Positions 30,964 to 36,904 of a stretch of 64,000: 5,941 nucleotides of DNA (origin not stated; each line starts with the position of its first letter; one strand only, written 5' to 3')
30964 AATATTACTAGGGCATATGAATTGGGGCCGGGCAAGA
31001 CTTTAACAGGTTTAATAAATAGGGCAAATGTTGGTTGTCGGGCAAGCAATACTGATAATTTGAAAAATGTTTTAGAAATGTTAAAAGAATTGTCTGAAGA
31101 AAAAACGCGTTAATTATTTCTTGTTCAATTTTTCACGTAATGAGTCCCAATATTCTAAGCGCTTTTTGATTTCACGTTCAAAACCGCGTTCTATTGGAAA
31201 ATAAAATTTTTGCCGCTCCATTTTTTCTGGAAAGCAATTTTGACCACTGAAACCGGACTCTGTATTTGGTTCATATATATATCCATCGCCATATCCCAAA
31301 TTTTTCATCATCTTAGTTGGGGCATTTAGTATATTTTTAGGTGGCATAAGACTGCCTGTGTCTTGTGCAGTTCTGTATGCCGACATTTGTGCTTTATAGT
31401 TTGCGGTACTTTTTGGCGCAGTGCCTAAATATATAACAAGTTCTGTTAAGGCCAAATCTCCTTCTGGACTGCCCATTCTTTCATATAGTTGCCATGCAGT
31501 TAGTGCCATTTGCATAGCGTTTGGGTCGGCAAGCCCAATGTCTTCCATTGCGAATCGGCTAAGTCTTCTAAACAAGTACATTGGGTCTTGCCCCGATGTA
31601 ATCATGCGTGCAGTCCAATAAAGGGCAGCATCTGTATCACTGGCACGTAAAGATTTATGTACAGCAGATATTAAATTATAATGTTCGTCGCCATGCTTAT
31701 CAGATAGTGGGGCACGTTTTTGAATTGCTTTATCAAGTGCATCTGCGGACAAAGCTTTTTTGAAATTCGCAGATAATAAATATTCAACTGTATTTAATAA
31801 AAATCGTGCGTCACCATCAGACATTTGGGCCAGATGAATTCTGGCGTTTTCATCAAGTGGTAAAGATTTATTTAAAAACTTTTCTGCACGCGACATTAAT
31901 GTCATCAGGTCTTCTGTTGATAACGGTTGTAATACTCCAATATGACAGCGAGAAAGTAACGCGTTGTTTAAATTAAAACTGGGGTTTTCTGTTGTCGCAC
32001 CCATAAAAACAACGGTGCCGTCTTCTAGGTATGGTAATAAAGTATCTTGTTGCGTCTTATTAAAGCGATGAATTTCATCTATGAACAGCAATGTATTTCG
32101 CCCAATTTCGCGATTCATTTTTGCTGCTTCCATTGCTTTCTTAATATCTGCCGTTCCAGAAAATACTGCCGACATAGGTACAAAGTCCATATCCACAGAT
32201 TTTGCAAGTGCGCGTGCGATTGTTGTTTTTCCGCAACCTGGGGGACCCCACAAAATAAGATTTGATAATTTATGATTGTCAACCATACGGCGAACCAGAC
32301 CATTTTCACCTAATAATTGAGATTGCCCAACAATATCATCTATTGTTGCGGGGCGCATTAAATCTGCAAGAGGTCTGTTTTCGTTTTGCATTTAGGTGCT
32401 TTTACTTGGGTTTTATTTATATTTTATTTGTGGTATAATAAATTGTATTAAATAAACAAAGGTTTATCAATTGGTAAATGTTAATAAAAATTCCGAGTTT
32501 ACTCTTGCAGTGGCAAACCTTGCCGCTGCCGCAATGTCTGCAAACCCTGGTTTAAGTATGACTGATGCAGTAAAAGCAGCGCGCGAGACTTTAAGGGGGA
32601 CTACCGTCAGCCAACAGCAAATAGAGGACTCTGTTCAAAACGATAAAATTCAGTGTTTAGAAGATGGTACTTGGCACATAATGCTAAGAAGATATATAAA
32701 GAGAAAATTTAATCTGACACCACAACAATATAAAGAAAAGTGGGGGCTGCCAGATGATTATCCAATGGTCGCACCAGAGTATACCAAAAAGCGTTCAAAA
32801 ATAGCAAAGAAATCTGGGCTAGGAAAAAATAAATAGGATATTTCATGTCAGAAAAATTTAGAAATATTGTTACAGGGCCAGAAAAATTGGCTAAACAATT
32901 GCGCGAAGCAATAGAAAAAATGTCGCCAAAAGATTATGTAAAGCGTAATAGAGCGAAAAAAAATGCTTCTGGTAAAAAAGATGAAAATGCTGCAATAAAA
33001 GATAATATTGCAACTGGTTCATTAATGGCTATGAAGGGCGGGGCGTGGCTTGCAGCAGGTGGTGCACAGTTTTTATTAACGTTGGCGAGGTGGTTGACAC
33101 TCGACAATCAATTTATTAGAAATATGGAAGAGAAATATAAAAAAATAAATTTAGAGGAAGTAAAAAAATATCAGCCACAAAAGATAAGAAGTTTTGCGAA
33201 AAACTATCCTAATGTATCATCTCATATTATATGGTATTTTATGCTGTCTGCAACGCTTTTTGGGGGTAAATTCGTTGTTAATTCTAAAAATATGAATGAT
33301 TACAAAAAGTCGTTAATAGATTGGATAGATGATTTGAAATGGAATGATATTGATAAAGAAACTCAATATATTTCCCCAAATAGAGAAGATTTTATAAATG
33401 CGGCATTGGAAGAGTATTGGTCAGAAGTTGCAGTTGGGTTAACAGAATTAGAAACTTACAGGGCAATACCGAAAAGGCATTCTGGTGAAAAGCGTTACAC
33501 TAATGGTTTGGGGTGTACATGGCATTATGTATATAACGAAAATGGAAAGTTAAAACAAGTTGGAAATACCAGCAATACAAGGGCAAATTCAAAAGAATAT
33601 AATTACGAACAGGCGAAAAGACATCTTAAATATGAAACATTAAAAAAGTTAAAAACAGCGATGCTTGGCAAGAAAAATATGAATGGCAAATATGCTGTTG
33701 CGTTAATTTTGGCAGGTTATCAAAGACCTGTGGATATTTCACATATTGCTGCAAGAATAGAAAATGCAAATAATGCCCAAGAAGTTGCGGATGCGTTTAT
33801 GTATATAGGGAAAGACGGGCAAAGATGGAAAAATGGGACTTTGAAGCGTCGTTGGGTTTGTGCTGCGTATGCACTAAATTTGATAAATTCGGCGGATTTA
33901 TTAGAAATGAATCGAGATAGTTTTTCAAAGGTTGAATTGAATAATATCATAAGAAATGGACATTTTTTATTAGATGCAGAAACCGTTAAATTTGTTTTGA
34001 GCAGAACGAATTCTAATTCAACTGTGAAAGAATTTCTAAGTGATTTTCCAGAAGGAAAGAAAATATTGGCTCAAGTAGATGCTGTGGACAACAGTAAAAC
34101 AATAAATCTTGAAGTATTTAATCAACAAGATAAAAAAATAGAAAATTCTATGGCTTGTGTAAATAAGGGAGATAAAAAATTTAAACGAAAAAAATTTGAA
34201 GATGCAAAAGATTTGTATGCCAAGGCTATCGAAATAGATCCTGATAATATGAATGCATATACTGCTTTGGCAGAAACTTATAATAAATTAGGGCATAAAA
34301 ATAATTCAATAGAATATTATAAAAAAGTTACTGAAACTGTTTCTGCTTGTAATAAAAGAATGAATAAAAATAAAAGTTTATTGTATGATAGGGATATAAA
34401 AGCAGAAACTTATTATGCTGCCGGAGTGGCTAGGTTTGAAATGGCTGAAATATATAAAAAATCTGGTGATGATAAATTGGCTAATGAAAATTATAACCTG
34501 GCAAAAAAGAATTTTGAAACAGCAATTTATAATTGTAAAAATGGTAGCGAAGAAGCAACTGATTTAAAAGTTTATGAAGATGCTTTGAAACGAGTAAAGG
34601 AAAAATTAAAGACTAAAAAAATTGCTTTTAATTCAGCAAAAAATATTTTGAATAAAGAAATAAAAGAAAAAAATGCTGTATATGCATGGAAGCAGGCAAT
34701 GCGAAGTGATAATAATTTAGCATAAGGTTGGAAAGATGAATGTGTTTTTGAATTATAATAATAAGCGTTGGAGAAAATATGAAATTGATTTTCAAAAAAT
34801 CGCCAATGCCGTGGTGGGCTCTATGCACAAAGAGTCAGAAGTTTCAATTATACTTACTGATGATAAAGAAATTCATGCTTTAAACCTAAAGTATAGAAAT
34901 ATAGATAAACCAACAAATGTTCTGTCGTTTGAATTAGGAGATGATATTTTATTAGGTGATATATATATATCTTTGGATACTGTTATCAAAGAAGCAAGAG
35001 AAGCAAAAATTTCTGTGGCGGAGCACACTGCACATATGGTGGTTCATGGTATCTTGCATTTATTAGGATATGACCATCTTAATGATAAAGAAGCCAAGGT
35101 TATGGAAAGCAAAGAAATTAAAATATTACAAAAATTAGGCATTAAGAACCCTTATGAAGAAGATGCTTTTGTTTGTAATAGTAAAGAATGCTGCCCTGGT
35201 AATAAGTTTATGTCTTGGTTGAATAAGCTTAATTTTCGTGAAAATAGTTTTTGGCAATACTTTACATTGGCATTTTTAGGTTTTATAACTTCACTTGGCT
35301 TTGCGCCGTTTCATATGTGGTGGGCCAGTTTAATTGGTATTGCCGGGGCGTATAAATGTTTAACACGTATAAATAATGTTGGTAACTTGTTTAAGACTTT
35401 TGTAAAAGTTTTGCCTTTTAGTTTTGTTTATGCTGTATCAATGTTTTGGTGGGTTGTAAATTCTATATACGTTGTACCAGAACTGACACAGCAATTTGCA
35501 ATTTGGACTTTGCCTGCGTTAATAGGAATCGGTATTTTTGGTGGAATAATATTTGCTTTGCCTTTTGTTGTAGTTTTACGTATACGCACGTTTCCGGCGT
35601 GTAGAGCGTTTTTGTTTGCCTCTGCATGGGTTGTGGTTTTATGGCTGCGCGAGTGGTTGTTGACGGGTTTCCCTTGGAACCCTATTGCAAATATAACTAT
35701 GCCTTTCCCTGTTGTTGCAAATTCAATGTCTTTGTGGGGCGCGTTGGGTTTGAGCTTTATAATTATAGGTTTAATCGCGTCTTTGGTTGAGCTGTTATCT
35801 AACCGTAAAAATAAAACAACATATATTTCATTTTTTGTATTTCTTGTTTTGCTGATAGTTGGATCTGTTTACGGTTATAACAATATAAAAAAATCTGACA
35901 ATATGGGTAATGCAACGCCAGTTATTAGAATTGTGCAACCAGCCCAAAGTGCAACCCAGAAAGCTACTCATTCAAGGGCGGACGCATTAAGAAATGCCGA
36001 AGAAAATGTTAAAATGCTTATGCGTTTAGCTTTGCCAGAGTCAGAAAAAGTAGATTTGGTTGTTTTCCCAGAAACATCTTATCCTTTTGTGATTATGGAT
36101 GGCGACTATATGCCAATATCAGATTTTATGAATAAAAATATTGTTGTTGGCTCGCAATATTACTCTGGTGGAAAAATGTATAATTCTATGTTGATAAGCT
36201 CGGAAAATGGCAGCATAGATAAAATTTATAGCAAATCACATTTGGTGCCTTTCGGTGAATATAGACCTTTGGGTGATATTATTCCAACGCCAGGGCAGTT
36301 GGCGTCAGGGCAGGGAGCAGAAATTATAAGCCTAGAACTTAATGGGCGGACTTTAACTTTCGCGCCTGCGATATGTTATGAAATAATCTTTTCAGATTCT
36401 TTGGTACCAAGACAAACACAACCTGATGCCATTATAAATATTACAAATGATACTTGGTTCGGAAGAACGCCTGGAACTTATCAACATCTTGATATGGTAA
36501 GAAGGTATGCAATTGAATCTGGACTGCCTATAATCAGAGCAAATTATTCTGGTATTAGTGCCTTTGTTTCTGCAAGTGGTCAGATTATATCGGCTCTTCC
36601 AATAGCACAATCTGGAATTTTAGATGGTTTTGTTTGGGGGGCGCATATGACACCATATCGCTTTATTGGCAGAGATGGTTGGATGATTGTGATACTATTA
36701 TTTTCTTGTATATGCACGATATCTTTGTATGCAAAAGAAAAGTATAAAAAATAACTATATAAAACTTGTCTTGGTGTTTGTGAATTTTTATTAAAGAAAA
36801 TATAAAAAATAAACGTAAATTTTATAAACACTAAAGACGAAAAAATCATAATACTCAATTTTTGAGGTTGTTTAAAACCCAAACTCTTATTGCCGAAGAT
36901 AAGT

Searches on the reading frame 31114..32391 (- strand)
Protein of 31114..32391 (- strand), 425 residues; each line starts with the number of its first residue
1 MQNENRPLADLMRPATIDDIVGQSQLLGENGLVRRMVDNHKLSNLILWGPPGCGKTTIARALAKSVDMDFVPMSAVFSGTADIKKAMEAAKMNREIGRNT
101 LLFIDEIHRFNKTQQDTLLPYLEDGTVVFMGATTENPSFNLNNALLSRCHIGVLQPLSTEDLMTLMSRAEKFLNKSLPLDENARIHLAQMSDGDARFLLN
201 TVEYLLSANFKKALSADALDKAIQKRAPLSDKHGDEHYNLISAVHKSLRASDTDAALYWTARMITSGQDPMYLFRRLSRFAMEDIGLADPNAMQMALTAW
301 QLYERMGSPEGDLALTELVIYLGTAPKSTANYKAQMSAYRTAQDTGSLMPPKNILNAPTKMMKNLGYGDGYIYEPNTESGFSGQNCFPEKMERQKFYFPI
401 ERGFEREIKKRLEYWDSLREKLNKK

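Call 86: search_protein_families(library=pfam, proteins=[window:31114-32391:-], max_evalue=0.00001)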
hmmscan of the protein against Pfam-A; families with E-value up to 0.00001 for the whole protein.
window:31114-32391:- (425 aa): 10 families
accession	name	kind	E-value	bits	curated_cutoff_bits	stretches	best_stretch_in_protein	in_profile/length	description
PF12002.13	MgsA_C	-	2.1e-58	197.3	27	1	251-415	2-166/167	MgsA AAA+ ATPase C terminal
PF16193.11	AAA_assoc_2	-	8.2e-22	77.7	34.3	1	175-249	3-81/81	AAA C-terminal domain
PF00004.35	AAA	-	5.2e-18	66.2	21.2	1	45-153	1-127/131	ATPase family associated with various cellular activities (AAA)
PF05496.18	RuvB_N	-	1.6e-15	57.6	27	1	12-129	1-115/159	Holliday junction DNA helicase RuvB P-loop domain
PF07728.20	AAA_5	-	3.6e-09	37.2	22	1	44-135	1-103/139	AAA domain (dynein-related subfamily)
PF01078.27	Mg_chelatase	-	1.2e-06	28.6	20.3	0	44-63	24-43/207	Magnesium chelatase, subunit ChlI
PF13173.12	AAA_14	-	1.3e-06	28.8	27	1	45-161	5-127/129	AAA domain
PF06068.19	TIP49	-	1.8e-06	27.8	23.8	1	17-86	23-96/347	TIP49 P-loop domain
PF00158.32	Sigma54_activat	-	5.2e-06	26.7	20.2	0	98-136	93-131/168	Sigma-54 interaction domain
PF13191.12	AAA_16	-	5.9e-06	27.3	32.6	0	39-69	21-51/167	AAA ATPase domain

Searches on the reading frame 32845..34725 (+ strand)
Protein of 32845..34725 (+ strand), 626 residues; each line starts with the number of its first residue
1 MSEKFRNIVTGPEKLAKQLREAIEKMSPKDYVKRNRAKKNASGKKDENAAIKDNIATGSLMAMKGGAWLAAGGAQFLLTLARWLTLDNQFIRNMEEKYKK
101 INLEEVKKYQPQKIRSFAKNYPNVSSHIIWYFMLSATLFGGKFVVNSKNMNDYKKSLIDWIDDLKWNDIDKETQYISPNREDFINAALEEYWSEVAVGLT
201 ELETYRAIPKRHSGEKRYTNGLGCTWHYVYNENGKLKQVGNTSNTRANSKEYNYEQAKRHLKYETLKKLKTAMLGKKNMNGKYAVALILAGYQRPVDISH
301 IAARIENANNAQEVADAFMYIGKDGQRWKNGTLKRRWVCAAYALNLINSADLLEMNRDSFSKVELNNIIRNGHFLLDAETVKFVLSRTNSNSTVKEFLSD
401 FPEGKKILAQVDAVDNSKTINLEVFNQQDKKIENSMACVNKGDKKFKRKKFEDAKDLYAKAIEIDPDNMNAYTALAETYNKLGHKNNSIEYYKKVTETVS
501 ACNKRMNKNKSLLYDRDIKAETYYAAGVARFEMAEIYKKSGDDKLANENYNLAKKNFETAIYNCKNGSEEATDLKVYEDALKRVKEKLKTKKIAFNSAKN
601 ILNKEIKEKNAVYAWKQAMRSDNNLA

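Call 3: search_protein_families(library=pfam, proteins=[window:32845-34725:+], max_evalue=1)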
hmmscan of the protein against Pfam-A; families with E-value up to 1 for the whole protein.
window:32845-34725:+ (626 aa): 17 families
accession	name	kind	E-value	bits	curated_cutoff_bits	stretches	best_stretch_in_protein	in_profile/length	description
PF00515.34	TPR_1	-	1.1e-09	38.1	27.8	2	437-468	3-34/34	Tetratricopeptide repeat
PF13181.12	TPR_8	-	2.7e-09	36.9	25.7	2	471-497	3-29/34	Tetratricopeptide repeat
PF13414.12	TPR_11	-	1.2e-07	31.8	26.8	1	442-483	1-42/42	TPR repeat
PF13431.12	TPR_17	-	7.7e-07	29.3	24.4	1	457-485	1-29/34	Tetratricopeptide repeat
PF07719.23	TPR_2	-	8.2e-07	29.1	27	1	437-468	3-34/34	Tetratricopeptide repeat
PF14559.12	TPR_19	-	6.1e-06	26.9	25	1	447-485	3-41/68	Tetratricopeptide repeat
PF13424.12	TPR_12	-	3.5e-05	24.4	30.1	1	445-497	13-73/77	Tetratricopeptide repeat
PF13428.12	TPR_14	-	0.0016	19.4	23.5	1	447-477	13-43/44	Tetratricopeptide repeat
PF23914.1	TPR_CcmH_CycH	-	0.0019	18.5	42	1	449-505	101-157/158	Cytochrome c-type biogenesis protein H TPR domain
PF13432.12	TPR_16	-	0.0052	17.7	32.7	1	442-494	4-56/65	Tetratricopeptide repeat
PF14863.12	Alkyl_sulf_dimr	-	0.0066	17.3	26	1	437-489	71-123/139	Alkyl sulfatase dimerisation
PF25575.1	TPR_BSK1_C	-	0.01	16.1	42.2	1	406-465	13-72/118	Serine/threonine-protein kinase BSK1-like, TPR repeats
PF00307.36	CH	-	0.023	15.3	26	1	383-469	13-94/109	Calponin homology (CH) domain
PF13174.12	TPR_6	-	0.03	15.4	26.3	0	475-497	6-28/33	Tetratricopeptide repeat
PF13176.12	TPR_7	-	0.11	13.1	27.9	0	471-495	1-25/36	Tetratricopeptide repeat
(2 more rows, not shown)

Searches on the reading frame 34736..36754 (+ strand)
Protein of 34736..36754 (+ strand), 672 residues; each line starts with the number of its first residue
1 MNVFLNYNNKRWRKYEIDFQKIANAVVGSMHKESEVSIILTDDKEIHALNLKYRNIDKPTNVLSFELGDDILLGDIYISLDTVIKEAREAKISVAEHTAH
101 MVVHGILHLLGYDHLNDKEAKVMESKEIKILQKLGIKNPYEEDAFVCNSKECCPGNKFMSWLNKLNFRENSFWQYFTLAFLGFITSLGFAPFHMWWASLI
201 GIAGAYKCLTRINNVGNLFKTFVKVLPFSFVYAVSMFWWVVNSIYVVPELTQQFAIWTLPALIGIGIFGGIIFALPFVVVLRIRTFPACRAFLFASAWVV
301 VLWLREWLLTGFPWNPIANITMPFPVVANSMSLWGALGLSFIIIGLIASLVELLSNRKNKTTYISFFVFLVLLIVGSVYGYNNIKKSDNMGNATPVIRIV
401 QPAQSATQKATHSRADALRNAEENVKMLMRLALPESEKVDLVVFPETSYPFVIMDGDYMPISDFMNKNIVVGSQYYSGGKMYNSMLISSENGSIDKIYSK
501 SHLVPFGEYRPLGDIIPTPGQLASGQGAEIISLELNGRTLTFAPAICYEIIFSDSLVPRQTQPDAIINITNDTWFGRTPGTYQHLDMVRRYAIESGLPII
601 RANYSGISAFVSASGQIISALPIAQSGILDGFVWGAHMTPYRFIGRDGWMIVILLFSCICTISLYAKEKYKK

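Call 3: search_protein_families(library=pfam, proteins=[window:34736-36754:+], max_evalue=1)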
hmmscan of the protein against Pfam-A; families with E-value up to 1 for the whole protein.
window:34736-36754:+ (672 aa): 5 families
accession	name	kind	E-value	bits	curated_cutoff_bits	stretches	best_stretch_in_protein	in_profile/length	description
PF02130.23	YbeY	-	7.3e-37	126.6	25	1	13-134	5-129/129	Endoribonuclease YbeY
PF00795.27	CN_hydrolase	-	4e-22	79.2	23.2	1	399-628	4-241/256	Carbon-nitrogen hydrolase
PF20154.4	LNT_N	-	9.7e-20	71.8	27.1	1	182-344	2-154/159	Apolipoprotein N-acyltransferase N-terminal domain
PF09997.14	DUF2238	-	0.082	13.2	26.4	1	353-385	11-43/140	Predicted membrane protein (DUF2238)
PF13567.11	DUF4131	-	0.74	9.9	31.6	1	333-390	5-59/165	Domain of unknown function (DUF4131)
